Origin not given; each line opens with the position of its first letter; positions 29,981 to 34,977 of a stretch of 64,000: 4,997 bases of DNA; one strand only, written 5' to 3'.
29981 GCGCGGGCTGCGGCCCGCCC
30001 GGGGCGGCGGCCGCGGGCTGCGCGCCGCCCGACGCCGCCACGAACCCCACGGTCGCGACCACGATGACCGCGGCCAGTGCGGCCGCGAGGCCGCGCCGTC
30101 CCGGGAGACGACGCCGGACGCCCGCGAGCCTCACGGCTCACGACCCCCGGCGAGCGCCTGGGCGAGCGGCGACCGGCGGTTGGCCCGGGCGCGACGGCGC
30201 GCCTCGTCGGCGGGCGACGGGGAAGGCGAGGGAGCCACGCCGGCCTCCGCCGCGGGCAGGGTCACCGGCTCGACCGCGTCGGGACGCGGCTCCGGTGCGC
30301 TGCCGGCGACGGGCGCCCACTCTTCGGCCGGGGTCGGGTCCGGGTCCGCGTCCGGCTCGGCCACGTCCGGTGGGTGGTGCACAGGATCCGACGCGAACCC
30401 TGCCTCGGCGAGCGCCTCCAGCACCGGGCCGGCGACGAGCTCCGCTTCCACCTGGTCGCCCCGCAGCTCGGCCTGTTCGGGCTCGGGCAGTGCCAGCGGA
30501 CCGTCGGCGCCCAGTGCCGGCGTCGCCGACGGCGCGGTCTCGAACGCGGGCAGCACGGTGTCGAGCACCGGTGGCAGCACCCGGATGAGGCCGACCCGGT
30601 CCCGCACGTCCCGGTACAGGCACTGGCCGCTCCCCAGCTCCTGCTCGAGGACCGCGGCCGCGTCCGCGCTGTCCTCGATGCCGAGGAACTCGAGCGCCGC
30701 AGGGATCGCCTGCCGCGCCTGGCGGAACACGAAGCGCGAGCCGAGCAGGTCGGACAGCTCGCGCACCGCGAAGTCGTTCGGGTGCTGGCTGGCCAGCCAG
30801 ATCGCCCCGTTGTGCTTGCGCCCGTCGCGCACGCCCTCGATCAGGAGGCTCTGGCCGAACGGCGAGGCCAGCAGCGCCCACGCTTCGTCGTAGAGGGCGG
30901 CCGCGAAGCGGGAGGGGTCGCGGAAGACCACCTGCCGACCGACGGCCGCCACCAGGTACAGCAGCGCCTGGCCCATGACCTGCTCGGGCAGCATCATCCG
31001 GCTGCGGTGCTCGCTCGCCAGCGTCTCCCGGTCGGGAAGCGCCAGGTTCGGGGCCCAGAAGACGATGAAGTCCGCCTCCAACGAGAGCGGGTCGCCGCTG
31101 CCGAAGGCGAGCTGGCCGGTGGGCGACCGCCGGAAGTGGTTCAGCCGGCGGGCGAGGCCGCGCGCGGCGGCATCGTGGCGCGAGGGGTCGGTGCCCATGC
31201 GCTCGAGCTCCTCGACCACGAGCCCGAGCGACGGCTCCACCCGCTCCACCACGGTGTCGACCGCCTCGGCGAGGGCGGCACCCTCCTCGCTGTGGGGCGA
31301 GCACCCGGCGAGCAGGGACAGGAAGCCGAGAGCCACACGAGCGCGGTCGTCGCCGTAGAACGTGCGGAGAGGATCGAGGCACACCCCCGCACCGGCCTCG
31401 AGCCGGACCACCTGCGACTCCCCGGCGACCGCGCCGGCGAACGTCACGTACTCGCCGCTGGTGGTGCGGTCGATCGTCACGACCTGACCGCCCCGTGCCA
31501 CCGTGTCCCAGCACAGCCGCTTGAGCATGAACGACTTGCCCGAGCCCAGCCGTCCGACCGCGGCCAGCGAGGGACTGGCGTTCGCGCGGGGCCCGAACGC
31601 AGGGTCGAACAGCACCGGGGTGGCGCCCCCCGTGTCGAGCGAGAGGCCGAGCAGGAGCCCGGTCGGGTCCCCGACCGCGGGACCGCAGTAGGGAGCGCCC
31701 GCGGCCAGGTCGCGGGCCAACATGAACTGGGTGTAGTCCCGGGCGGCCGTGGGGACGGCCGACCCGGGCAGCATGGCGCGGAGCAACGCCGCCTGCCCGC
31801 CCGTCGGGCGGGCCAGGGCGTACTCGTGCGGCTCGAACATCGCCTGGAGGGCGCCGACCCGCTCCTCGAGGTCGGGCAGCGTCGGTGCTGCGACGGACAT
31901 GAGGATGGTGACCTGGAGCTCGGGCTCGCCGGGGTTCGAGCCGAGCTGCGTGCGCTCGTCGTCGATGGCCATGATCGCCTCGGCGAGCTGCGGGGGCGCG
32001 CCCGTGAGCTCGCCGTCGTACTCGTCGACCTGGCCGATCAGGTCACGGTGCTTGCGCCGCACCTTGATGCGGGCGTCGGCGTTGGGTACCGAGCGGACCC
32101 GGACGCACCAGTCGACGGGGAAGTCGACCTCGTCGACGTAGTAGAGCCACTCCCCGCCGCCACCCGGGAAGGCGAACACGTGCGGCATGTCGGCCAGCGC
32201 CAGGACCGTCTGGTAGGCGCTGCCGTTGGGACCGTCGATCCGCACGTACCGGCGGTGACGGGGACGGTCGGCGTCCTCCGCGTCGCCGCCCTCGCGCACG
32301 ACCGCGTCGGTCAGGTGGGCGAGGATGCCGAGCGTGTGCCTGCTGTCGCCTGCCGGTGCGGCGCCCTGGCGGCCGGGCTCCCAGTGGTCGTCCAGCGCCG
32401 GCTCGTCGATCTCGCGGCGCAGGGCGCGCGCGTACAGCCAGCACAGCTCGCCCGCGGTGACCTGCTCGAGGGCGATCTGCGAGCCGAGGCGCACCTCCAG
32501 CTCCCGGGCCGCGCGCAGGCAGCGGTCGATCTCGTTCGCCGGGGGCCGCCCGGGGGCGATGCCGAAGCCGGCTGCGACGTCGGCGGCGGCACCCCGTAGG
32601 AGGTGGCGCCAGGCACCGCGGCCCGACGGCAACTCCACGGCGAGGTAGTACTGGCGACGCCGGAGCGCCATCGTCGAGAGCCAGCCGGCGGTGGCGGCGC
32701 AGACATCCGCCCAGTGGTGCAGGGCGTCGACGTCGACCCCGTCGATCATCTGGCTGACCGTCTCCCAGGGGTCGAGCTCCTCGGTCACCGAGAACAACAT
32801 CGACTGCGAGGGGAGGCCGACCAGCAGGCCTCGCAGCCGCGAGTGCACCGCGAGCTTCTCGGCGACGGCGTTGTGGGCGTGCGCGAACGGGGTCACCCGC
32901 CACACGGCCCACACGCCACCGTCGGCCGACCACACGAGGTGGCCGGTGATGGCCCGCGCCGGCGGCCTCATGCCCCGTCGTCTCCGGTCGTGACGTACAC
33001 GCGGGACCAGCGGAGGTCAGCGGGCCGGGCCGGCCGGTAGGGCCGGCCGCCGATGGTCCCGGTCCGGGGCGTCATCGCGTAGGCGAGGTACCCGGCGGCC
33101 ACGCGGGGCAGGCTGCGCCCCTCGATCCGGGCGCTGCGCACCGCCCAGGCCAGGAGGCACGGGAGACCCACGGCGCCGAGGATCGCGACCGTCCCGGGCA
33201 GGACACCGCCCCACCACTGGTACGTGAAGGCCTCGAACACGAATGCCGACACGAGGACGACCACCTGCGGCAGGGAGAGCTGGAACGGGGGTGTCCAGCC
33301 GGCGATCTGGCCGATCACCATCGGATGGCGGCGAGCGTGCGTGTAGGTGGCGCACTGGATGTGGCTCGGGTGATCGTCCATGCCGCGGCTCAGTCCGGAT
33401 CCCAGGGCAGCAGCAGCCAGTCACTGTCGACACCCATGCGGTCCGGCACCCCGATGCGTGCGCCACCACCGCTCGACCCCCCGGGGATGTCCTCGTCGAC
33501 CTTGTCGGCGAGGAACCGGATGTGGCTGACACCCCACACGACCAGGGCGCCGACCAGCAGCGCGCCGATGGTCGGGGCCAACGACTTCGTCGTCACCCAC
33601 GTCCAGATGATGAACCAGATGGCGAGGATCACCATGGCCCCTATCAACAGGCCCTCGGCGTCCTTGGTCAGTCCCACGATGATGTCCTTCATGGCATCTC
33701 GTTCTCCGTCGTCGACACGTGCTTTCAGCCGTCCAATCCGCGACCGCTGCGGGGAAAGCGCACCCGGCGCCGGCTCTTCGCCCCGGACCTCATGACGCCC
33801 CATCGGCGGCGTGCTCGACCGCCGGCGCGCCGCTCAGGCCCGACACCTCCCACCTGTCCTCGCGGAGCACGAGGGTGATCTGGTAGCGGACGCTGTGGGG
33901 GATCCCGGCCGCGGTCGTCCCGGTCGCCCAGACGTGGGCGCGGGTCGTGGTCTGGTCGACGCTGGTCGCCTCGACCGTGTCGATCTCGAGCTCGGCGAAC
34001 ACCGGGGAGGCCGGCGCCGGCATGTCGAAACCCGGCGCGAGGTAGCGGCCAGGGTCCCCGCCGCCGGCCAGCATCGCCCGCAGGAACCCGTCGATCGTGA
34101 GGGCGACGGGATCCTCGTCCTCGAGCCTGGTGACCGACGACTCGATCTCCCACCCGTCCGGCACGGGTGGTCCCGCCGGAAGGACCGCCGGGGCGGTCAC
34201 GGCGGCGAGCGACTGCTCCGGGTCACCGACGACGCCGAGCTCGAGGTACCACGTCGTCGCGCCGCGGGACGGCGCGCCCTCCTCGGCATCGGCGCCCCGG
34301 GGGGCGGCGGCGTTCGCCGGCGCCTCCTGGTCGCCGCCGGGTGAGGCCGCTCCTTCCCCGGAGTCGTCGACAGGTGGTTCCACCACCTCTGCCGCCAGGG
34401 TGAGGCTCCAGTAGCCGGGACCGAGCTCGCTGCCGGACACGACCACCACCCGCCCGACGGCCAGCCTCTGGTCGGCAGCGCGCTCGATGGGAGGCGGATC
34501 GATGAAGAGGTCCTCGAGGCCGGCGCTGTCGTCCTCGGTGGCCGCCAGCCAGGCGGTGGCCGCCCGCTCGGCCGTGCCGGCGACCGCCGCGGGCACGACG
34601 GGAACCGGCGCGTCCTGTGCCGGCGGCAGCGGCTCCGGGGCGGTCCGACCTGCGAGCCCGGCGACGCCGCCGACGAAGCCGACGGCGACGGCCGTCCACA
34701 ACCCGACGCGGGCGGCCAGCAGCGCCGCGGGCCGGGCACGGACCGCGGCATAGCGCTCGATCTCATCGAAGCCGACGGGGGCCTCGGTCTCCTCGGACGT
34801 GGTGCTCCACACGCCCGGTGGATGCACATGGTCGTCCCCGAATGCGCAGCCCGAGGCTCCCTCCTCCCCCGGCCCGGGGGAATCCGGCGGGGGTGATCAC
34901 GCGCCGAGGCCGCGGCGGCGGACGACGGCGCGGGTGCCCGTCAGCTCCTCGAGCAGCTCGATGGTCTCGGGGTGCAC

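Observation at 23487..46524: Tad (type IVc) pilus operon joined to a Gram-positive-type T4SS in one 23-kb co-directional gene train, with no relaxase, integrase or replication gene in view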

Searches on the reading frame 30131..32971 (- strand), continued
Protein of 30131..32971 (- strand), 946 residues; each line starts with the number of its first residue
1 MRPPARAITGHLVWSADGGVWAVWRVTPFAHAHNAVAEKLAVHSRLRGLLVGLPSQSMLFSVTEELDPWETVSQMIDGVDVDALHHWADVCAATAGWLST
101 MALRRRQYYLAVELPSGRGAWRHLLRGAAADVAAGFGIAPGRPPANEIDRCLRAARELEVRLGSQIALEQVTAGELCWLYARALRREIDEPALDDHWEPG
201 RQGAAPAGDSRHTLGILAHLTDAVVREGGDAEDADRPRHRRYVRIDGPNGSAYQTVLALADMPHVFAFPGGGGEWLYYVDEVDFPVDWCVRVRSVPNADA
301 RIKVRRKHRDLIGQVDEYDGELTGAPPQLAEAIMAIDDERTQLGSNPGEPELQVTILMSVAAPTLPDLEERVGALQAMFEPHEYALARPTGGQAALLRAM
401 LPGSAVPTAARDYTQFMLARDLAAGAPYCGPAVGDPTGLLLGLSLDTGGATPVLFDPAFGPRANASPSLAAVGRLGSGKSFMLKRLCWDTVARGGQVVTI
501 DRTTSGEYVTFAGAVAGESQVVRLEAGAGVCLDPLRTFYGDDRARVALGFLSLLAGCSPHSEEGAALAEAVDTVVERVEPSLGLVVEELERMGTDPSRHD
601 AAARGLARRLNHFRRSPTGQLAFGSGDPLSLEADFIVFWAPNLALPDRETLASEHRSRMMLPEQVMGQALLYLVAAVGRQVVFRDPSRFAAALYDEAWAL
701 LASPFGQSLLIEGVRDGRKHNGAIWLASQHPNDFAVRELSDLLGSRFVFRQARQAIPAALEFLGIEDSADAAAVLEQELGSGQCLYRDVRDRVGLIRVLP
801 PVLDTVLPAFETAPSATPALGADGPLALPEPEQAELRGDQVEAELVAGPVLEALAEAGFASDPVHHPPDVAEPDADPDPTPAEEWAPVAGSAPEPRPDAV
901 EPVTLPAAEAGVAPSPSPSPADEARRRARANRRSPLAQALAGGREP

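Call 48: list_cluster_members(proteins=[P0001, P0002, P0006])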
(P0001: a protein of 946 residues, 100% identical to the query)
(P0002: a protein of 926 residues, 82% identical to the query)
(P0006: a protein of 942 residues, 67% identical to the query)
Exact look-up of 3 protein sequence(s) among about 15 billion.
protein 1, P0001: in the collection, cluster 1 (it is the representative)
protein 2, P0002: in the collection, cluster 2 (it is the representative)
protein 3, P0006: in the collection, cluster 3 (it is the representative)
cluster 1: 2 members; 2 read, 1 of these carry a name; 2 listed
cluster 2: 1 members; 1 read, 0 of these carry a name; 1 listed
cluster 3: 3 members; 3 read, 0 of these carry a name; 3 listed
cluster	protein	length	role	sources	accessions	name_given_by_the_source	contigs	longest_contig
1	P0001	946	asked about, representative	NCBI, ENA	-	-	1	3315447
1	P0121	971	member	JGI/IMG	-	hypothetical protein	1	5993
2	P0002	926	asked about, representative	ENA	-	-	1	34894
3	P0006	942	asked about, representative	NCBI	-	-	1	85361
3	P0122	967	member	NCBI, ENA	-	-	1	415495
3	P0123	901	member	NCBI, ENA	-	-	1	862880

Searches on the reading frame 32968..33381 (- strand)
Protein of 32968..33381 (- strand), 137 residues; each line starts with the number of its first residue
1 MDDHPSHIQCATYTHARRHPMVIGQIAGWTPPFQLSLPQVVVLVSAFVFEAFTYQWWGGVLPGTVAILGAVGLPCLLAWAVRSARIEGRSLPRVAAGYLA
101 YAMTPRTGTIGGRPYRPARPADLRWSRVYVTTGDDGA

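Call 5: search_protein_families(library=pfam, proteins=[window:32968-33381:-], max_evalue=0.01)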
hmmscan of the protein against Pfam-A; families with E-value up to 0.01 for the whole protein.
window:32968-33381:- (137 aa): 1 family
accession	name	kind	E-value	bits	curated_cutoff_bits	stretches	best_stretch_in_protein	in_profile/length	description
PF12648.12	TcpE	-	2e-07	31.8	29.9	1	12-107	1-93/100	TcpE family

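Call 33: search_protein_families(library=ncbifam, proteins=[window:32968-33381:-], max_evalue=0.01)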
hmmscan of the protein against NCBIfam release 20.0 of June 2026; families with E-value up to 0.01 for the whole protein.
window:32968-33381:- (137 aa): 0 families

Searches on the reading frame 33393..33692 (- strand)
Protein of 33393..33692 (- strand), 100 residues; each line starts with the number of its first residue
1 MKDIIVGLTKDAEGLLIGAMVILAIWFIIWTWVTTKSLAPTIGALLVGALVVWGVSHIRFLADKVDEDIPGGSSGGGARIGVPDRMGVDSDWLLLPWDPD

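Call 79: search_protein_families(library=pfam, alignment_id=A4, max_evalue=5)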
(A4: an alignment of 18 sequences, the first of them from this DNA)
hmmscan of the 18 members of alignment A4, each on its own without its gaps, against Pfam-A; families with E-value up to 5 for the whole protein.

A. member 1, seq(100 aa): 2 families
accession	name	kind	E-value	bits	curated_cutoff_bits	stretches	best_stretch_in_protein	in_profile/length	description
PF13567.11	DUF4131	-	0.16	12.1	31.6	1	15-65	8-58/165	Domain of unknown function (DUF4131)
PF09489.15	CbtB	-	0.38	11.4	27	1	34-57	6-29/51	Probable cobalt transporter subunit (CbtB)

B. families by the number of members that match (of 18 scanned): 34 families (the first 25 are shown)
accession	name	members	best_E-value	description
PF04932.20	Wzy_C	7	0.0011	O-Antigen ligase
PF09489.15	CbtB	7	0.087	Probable cobalt transporter subunit (CbtB)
PF04956.18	TrbC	4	0.00066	TrbC/VIRB2 pilin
PF13567.11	DUF4131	3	0.029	Domain of unknown function (DUF4131)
PF17197.9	DUF5134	2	0.024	Domain of unknown function (DUF5134)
PF15179.11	Myc_target_1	2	0.043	Myc target protein 1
PF12669.12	FeoB_associated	2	0.54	FeoB-associated Cys-rich membrane protein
PF00558.24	Vpu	2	1.1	Vpu protein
PF05675.17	DUF817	1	0.0087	Protein of unknown function (DUF817)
PF25093.1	DUF7807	1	0.016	Family of unknown function (DUF7807)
PF24709.1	DUF7670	1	0.021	Domain of unknown function (DUF7670)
PF19217.5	CoV_NSP4_N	1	0.034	Coronavirus replicase NSP4, N-terminal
PF20130.4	DUF6520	1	0.061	Family of unknown function (DUF6520)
PF24284.1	DUF7472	1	0.063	Family of unknown function (DUF7472)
PF07254.17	Cpta_toxin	1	0.081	Membrane-bound toxin component of toxin-antitoxin system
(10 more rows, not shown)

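Call 80: search_solved_structures(query=A4, max_evalue=10)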
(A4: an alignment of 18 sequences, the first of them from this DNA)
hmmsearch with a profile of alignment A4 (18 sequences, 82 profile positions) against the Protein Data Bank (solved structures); distinct sequences matched with E-value up to 10: 1.
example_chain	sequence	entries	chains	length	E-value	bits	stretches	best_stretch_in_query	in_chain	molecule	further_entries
6b87_A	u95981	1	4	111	2.5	11.2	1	7-30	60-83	TMHC2_E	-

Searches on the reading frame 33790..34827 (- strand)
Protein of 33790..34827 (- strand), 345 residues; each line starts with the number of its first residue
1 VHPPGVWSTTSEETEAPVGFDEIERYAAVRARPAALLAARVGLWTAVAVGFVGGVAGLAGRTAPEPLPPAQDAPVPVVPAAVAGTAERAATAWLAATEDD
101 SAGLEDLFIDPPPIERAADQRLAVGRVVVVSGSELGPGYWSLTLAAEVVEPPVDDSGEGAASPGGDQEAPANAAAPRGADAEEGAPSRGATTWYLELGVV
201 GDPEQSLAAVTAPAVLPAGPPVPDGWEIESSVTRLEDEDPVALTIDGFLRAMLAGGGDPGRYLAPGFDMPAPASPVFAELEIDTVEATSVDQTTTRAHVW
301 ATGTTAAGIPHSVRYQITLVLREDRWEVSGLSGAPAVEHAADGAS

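Call 5: search_protein_families(library=pfam, proteins=[window:33790-34827:-], max_evalue=0.01)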
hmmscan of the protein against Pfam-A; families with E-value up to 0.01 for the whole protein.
window:33790-34827:- (345 aa): 0 families

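Call 33: search_protein_families(library=ncbifam, proteins=[window:33790-34827:-], max_evalue=0.01)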
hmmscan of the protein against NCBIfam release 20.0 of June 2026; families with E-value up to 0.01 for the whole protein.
window:33790-34827:- (345 aa): 0 families

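Call 39: search_solved_structures(query=A2, max_evalue=10)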
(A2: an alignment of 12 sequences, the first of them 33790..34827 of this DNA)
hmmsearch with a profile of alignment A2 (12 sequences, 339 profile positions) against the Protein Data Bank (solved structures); distinct sequences matched with E-value up to 10: 1.
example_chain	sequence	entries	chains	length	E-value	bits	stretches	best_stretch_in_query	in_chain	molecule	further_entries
3ub1_A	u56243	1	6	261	0.00029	23.4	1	129-305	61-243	ORF13-like protein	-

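Call 40: search_protein_families(library=pfam, alignment_id=A2, max_evalue=1)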
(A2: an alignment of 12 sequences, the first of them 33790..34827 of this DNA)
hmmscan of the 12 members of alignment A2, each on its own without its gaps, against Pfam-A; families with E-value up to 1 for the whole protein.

A. member 1, window:33790-34827:- (345 aa): 0 families

B. families by the number of members that match (of 12 scanned): 3 families
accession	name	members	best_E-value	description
PF12642.13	TpcC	7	1.5e-09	Conjugative transposon protein TcpC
PF24491.1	DUF7586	1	0.04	Domain of unknown function (DUF7586)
PF21089.3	PKS_DH_N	1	0.21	Polyketide synthase dehydratase domain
